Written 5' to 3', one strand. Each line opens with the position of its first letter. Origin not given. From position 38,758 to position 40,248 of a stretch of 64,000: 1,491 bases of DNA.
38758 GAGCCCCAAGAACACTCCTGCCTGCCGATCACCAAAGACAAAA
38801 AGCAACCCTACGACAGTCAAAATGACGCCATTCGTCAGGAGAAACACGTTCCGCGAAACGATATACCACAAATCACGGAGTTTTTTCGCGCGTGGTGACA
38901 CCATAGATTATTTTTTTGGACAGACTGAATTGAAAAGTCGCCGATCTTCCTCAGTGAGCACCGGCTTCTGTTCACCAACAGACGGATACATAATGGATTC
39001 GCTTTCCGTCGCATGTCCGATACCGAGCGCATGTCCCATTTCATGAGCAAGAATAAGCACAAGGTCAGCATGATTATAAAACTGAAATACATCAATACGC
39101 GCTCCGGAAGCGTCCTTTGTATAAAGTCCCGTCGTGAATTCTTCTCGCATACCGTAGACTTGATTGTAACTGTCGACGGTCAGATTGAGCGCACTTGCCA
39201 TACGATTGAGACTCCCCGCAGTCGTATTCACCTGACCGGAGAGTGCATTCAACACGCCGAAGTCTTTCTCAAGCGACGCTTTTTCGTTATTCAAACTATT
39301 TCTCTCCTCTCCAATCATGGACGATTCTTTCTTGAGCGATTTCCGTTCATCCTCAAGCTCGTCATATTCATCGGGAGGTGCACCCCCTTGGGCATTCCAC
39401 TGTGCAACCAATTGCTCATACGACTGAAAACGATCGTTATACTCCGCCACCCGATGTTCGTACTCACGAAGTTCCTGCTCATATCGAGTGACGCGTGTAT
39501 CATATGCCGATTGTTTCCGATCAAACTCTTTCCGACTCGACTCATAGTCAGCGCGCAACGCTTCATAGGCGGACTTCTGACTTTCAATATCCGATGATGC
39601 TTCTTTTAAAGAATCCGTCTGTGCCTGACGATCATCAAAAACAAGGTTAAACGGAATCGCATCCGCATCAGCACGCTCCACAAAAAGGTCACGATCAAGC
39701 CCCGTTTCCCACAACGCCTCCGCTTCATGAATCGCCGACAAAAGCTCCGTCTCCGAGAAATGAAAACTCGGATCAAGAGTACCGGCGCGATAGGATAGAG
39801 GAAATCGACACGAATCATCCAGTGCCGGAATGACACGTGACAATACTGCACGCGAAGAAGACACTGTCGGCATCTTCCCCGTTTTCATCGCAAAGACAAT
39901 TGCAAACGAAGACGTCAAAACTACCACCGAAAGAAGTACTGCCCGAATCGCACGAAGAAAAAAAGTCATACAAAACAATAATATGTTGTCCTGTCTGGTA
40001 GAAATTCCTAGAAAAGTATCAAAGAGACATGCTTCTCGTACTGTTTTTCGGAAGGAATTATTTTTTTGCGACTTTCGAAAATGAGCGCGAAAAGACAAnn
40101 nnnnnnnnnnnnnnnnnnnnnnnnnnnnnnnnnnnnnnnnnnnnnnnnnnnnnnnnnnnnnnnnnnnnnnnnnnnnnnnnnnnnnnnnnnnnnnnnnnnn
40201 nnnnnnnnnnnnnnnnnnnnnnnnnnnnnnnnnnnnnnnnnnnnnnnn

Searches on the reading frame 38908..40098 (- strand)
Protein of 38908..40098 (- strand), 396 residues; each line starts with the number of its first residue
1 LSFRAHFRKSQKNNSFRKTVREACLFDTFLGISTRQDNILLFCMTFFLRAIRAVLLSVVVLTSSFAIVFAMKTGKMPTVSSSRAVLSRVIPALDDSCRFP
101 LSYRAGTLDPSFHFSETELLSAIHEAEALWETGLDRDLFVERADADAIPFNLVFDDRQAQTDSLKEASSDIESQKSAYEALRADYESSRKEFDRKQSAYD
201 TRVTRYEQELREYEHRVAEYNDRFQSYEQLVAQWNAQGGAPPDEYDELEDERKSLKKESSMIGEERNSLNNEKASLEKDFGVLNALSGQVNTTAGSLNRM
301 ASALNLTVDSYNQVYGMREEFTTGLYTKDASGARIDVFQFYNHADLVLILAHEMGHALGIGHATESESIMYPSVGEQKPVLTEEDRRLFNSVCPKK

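Call 4: search_protein_families(library=pfam, proteins=[window:38908-40098:-], max_evalue=0.01)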
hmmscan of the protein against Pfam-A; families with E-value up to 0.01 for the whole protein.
window:38908-40098:- (396 aa): 5 families
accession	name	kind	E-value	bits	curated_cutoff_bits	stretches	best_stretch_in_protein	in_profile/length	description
PF00413.30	Peptidase_M10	-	6.2e-10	39.6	24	1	327-387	102-152/159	Matrixin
PF13574.12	Reprolysin_2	-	0.0016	18.8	27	1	321-378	106-157/195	Metallo-peptidase family M12B Reprolysin-like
PF07926.17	TPR_MLP1_2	-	0.0027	18.2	36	0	160-222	55-117/129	TPR/MLP1/MLP2-like protein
PF13583.11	Reprolysin_4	-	0.0042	17.2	22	0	348-370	137-159/203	Metallo-peptidase family M12B Reprolysin-like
PF13688.12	Reprolysin_5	-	0.006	17.3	27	1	322-368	131-163/196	Metallo-peptidase family M12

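Call 24: search_protein_families(library=ncbifam, proteins=[window:38908-40098:-], max_evalue=0.001)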
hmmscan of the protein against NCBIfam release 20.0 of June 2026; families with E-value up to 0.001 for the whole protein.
window:38908-40098:- (396 aa): 12 families
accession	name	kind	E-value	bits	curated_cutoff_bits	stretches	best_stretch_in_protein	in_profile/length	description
TIGR02168.1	SMC_prok_B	equivalog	2.3e-07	29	567.35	1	157-309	786-941/1181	chromosome segregation protein SMC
NF045487.1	ASRP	equivalog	4.6e-07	28.8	300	1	158-292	316-450/593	archaea-specific SMC-related protein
NF041905.1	MXAN_2677_2678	equivalog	4.4e-05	22.6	250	1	345-392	183-233/283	myxosortase-dependent metalloprotease, MXAN_2677/MXAN_2678 family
TIGR04523.1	Mplasa_alph_rch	subfamily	4.5e-05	21.6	270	1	159-309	503-655/745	helix-rich protein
TIGR02169.1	SMC_prok_A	equivalog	4.6e-05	21.3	729.4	1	160-293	310-443/1165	chromosome segregation protein SMC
NF038350.1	taxis_HmpF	equivalog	0.00014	20.4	200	1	155-313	120-278/553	pilus motility taxis protein HmpF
NF002572.0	PRK02224.1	equivalog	0.00019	19.8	1087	1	177-319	472-613/888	DNA double-strand break repair ATPase Rad50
NF003034.1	PRK03918.1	equivalog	0.00044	18.4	700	1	161-306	216-359/878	DNA double-strand break repair ATPase Rad50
NF041034.1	Rad50_Sulf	equivalog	0.00049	18.1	1000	1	157-318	491-651/872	DNA double-strand break repair ATPase Rad50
NF033804.1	Streccoc_I_II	equivalog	0.00076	16.9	1500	1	159-236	406-483/1551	antigen I/II family LPXTG-anchored adhesin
NF045780.1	TrlF_fam_ATP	equivalog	0.00082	18.2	350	1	157-287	580-710/944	TrlF family AAA-like ATPase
NF041035.1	Rad50_Halo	equivalog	0.00099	17.6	1000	0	182-319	477-613/883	DNA double-strand break repair ATPase Rad50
